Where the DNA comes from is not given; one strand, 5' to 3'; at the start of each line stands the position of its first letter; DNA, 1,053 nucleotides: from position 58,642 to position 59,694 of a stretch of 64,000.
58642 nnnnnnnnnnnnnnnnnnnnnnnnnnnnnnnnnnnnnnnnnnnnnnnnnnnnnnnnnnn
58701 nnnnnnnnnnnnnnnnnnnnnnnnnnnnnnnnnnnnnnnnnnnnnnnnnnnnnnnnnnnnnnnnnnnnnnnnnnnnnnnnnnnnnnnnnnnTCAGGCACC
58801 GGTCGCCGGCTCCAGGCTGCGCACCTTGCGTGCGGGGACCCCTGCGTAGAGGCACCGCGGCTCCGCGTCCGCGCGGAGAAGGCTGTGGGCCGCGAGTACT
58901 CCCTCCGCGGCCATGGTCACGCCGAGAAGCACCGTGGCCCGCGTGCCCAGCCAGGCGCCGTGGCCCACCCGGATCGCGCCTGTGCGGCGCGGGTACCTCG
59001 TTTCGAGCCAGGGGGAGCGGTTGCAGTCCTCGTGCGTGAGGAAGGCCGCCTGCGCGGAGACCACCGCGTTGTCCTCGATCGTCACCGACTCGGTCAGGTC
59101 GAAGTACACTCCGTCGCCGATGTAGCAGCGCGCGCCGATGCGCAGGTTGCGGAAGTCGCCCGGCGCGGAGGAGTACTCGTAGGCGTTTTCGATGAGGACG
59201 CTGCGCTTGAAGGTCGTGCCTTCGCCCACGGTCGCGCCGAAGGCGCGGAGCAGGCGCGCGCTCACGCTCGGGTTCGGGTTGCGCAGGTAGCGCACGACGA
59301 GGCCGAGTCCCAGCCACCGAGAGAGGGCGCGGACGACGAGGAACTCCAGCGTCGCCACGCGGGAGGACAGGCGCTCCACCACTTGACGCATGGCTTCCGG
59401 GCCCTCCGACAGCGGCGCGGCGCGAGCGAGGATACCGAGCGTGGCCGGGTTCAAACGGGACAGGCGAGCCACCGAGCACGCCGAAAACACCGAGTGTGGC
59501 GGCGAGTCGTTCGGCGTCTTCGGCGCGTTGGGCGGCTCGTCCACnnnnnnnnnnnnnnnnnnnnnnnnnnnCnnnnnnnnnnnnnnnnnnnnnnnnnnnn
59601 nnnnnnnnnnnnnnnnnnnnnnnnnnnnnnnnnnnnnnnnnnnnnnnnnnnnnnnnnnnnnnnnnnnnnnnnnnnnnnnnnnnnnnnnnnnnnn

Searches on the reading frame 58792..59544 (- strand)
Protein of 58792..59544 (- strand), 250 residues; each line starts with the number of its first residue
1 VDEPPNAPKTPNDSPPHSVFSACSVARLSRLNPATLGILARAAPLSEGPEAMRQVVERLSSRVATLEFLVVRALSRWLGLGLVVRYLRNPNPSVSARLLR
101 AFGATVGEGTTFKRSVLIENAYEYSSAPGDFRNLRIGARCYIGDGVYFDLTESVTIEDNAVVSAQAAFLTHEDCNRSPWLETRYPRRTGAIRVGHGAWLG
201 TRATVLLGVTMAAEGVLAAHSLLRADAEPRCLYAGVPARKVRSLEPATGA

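Call 36: search_protein_families(library=pfam, proteins=[window:58792-59544:-], max_evalue=0.0001)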
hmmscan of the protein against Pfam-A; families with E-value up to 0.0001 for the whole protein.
window:58792-59544:- (250 aa): 1 family
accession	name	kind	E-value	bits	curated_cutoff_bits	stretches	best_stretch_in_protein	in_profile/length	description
PF14602.12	Hexapep_2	-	6.4e-05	23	27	0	134-164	2-28/34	Hexapeptide repeat of succinyl-transferase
